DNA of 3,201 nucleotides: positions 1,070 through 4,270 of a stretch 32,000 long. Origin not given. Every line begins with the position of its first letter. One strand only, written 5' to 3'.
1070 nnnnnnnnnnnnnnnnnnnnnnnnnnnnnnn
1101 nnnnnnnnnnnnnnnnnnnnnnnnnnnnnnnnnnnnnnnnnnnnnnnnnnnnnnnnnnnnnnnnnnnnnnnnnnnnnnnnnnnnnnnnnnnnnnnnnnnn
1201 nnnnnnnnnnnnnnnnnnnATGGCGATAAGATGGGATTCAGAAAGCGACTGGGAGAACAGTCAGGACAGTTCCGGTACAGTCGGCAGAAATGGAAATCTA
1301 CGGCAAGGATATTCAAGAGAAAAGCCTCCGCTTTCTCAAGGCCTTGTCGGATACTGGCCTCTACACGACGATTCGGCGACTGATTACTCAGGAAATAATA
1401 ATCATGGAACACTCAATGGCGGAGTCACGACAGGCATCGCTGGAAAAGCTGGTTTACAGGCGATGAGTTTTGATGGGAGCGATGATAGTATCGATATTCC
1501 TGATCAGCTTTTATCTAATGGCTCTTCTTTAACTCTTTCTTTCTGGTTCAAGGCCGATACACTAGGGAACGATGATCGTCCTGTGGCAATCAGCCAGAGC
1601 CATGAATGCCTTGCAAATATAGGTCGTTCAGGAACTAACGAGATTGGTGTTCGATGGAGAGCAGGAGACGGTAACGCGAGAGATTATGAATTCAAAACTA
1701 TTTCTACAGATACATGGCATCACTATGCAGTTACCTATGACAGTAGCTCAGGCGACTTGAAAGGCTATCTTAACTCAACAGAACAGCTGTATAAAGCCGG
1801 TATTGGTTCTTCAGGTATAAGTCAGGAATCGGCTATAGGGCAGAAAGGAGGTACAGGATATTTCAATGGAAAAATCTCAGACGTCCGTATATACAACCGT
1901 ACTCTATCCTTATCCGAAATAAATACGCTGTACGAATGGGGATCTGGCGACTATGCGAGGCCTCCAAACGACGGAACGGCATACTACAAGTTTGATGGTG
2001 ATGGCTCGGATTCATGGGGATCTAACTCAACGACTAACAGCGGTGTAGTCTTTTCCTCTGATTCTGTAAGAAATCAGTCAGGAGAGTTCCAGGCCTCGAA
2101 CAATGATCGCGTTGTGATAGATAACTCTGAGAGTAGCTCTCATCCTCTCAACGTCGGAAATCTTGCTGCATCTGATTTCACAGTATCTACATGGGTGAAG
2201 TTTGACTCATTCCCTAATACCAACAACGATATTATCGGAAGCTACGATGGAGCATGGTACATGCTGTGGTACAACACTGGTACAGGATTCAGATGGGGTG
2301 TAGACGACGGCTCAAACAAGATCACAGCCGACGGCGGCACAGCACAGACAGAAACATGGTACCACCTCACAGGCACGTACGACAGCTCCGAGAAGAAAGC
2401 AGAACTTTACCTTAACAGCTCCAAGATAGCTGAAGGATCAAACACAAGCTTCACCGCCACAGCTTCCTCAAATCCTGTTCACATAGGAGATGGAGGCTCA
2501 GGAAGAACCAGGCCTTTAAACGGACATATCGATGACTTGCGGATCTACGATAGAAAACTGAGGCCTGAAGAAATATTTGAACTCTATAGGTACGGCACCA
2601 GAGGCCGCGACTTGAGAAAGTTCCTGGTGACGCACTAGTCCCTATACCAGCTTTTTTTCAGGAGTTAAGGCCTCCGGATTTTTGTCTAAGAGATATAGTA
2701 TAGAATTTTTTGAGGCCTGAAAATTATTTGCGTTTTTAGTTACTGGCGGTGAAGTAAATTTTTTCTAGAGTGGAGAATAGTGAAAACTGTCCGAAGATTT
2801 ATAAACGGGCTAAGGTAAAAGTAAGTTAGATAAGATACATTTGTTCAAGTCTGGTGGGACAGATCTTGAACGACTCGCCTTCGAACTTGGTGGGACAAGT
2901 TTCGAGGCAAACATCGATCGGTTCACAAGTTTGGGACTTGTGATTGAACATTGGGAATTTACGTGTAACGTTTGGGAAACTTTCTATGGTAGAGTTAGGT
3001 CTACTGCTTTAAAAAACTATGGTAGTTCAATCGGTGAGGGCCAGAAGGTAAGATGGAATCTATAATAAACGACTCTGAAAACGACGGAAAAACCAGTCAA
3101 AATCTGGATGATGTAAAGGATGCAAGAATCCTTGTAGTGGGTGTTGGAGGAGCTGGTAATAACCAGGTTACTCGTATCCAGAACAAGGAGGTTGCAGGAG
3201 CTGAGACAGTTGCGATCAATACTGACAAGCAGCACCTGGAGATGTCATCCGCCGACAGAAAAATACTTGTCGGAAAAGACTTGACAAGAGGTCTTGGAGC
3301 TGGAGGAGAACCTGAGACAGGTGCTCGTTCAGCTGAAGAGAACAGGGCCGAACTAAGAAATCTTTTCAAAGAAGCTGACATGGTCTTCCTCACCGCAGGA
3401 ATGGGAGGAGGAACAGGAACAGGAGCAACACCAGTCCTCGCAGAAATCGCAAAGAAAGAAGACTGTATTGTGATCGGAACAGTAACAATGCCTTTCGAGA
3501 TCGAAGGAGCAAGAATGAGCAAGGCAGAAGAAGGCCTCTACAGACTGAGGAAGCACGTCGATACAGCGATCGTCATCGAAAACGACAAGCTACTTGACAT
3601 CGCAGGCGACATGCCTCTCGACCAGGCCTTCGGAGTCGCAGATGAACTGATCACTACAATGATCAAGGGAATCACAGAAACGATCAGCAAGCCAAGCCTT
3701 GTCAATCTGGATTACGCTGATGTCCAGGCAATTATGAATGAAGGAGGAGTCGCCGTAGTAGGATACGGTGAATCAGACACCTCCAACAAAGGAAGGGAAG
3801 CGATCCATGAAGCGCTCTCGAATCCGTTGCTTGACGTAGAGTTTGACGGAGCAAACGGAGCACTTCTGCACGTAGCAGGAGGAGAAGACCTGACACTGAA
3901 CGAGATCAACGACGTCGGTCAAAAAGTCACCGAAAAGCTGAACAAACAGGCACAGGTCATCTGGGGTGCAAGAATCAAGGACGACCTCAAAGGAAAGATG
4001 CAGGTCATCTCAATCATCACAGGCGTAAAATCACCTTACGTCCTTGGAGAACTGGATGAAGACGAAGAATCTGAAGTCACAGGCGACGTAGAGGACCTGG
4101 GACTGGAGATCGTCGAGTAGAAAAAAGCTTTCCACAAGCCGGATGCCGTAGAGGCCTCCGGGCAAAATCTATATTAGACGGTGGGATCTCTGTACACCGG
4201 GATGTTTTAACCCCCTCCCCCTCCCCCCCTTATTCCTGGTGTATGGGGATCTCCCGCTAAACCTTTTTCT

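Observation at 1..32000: Roughly 20-fold excess of the palindromic hexamer AGGCCT across coding and non-coding DNA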

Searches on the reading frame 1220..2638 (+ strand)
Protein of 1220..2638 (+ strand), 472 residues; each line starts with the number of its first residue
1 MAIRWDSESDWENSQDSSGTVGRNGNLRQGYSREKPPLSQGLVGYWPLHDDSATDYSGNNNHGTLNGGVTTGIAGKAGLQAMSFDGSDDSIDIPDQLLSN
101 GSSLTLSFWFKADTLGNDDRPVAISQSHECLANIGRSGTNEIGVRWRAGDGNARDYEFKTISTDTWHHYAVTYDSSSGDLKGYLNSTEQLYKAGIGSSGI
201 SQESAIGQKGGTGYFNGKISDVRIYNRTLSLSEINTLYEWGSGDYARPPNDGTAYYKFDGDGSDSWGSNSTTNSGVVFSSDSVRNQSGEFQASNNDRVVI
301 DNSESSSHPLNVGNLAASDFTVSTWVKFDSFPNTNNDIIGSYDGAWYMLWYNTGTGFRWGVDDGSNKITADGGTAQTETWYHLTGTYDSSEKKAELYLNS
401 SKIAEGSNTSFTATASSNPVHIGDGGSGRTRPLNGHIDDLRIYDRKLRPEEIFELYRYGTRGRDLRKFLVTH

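Call 52: find_encoding_contigs(protein=window:1220-2638:+, flank=10000, max_places=3)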
Protein window:1220-2638:+ (472 aa): no gene with exactly this product is on record in the collection.

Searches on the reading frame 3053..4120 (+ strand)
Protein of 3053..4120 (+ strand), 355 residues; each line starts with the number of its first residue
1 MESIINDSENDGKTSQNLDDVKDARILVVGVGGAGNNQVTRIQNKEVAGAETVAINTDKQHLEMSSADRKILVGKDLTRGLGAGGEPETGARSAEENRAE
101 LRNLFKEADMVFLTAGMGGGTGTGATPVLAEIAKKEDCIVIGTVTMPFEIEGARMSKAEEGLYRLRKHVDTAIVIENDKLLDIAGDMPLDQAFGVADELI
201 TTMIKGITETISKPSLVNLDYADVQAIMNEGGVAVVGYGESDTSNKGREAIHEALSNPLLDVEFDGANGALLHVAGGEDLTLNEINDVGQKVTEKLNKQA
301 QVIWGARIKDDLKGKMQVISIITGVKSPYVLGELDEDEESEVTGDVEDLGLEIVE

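Call 9: find_homologous_proteins(query=window:3053-4120:+)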
Query window:3053-4120:+ (355 aa): 8000 proteins with E <= 0.001 among 8000 candidates; the best 120 are listed.
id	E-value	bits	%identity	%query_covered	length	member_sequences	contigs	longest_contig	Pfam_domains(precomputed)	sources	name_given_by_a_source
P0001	5.5e-217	737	97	100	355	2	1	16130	PF00091.32,PF12327.14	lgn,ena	-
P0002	9.1e-215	730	96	100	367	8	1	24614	PF00091.32,PF12327.14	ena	-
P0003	4.7e-206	701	92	100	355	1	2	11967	PF00091.32,PF12327.14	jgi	jgi:cell division protein FtsZ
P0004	7.0e-206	701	92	100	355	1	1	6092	PF00091.32,PF12327.14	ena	-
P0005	3.7e-205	698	92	100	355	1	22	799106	PF00091.32,PF12327.14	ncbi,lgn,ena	-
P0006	1.6e-204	696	92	100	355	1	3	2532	PF00091.32,PF12327.14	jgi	jgi:cell division protein FtsZ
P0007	4.8e-204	695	92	100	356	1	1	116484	PF00091.32,PF12327.14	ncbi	ncbi:MAG: cell division protein FtsZ [Candidatus Nanosalina sp.]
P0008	1.0e-203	694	92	100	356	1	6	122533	PF00091.32,PF12327.14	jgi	jgi:cell division protein FtsZ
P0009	3.2e-203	692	91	100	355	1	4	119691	PF00091.32,PF12327.14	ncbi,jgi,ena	jgi:cell division protein FtsZ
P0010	2.0e-202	689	92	100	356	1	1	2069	PF00091.32,PF12327.14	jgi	jgi:cell division protein FtsZ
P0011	4.4e-201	685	90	100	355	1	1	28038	PF00091.32,PF12327.14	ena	-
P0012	1.1e-199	680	90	100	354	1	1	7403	PF00091.32,PF12327.14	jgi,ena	-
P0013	2.5e-199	679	89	100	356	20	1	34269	PF00091.32,PF12327.14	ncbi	ncbi:MAG: cell division protein FtsZ [Candidatus Nanosalina sp.]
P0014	3.1e-198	676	88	100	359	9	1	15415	PF00091.32,PF12327.14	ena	-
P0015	1.1e-197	674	88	100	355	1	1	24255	PF00091.32,PF12327.14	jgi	jgi:cell division protein FtsZ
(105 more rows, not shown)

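Call 10: find_related_loci(query=window:3053-4120:+, collection=genome_contigs, flank=10000)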
Query window:3053-4120:+ (355 aa) in genome_contigs; peptide patterns used: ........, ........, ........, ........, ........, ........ (x = any residue, [..] = any of these).
107 stretches matched a pattern; 45 encode a relative of the query (tblastn E <= 1e-3); 42 distinct loci.
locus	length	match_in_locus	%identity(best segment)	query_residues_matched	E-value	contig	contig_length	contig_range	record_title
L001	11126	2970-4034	94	1-355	0e+0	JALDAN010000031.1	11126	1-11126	MAG: Candidatus Nanohalarchaeota archaeon isolate NHA29 k141_46788_length_11126_cov_25.7200, whole genome shotgun sequen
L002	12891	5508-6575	88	1-354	0e+0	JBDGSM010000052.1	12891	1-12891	MAG: Candidatus Nanohalobium sp. isolate DAL-WCL_22_76C1R DAL-WCL_22_76C1R_52, whole genome shotgun sequence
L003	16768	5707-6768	87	1-354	0e+0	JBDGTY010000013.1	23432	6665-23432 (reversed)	MAG: Candidatus Nanohalobium sp. isolate DAL-WCL_33_80C1R DAL-WCL_33_80C1R_13, whole genome shotgun sequence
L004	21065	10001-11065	87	1-355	0e+0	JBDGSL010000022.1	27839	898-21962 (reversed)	MAG: Candidatus Nanohalobium sp. isolate DAL-WCL_22_75C1R DAL-WCL_22_75C1R_22, whole genome shotgun sequence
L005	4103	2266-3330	91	1-355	0e+0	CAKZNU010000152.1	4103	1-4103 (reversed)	MAG TPA_asm: uncultured euryarchaeote isolate ERR2683643_bin.0_CONCOCT_v1.1_MAG genome assembly, contig: ERZ1034569.4061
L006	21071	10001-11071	87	1-355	0e+0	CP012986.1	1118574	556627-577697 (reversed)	Nanohaloarchaea archaeon SG9, complete genome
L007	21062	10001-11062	88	1-355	0e+0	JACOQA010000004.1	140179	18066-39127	MAG: Candidatus Nanohaloarchaea archaeon isolate MAG_AT22 4, whole genome shotgun sequence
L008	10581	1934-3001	87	1-354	0e+0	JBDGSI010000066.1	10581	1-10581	MAG: Candidatus Nanohalobium sp. isolate DAL-WCL_22_66C1R DAL-WCL_22_66C1R_66, whole genome shotgun sequence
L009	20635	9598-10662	87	1-355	0e+0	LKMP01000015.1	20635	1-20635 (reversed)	MAG: Nanohaloarchaea archaeon B1-Br10_U2g21 LB-BRINE-C796, whole genome shotgun sequence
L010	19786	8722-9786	86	1-355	0e+0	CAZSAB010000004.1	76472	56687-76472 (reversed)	MAG TPA_asm: uncultured archaeon isolate SRP090399_co2_41 genome assembly, contig: NODE_48_length_76472_cov_7.862374, wh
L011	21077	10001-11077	89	1-355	0e+0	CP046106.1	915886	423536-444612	Candidatus Nanohaloarchaea archaeon strain M3_22 chromosome, complete genome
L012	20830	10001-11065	86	1-355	0e+0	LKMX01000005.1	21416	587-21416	MAG: Nanohaloarchaea archaeon PL-Br10_U2g27 PL-BRINE-C1364, whole genome shotgun sequence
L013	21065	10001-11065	86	1-355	0e+0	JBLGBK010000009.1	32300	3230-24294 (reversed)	MAG: Colwellia polaris isolate 3300055293_71 Ga0535675_0000460, whole genome shotgun sequence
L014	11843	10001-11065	86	1-355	0e+0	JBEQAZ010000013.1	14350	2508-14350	MAG: Candidatus Nanohaloarchaea archaeon isolate 04_S200.metabat_sspec.017_sub NODE_1057_length_14350_cov_25.190818, who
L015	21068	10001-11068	85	1-355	0e+0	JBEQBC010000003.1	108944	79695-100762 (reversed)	MAG: Candidatus Nanohaloarchaea archaeon isolate 04_S200.metabat2_refined.015 NODE_13_length_108944_cov_43.154783, whole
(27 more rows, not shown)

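Call 23: find_encoding_contigs(protein=P0001, flank=10000, max_places=3)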
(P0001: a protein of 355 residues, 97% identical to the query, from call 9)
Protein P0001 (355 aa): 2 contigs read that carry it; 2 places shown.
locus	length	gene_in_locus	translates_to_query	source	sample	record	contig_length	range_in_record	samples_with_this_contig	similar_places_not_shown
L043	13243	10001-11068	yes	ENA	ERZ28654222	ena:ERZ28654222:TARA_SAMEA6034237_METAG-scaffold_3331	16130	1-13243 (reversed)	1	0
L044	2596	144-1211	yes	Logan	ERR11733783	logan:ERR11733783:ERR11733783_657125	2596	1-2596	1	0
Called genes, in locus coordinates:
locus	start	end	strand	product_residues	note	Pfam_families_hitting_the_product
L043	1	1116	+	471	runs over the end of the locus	PF03703:bPH_2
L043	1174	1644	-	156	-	-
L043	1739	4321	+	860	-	PF12705:PDDEXK_1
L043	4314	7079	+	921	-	PF00580:UvrD-helicase, PF13245:AAA_19, PF13361:UvrD_C, PF13538:UvrD_C_2 (faint), PF12705:PDDEXK_1 (weak)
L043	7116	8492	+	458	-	PF13385:Laminin_G_3, PF00354:Pentaxin (faint), PF07953:Toxin_R_bind_N (weak), PF13385:Laminin_G_3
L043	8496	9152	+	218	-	PF13385:Laminin_G_3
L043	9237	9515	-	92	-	PF02686:GatC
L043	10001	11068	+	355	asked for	PF00091:Tubulin, PF12327:FtsZ_C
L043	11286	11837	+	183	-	-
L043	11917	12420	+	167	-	-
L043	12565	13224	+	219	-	PF07953:Toxin_R_bind_N, PF13385:Laminin_G_3, PF02210:Laminin_G_2 (weak), PF00054:Laminin_G_1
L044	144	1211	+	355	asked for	PF00091:Tubulin, PF12327:FtsZ_C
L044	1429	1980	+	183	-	-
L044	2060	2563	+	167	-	-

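Call 24: find_encoding_contigs(protein=P0002, flank=10000, max_places=3)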
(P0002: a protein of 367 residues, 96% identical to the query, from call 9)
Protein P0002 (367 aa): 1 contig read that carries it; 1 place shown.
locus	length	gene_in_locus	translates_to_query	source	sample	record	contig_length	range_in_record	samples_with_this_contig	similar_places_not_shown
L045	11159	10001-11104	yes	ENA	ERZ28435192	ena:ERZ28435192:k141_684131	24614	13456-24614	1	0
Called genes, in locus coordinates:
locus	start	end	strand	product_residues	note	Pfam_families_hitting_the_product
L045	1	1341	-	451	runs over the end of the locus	PF07705:CARDB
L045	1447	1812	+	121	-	-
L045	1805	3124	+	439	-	-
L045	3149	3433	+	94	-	-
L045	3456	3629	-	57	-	PF02686:GatC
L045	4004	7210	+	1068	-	-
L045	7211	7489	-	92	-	PF02686:GatC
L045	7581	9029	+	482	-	PF07953:Toxin_R_bind_N (faint), PF13385:Laminin_G_3, PF02973:Sialidase (faint), PF13385:Laminin_G_3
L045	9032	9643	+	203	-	PF13385:Laminin_G_3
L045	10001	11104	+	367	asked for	PF00091:Tubulin, PF12327:FtsZ_C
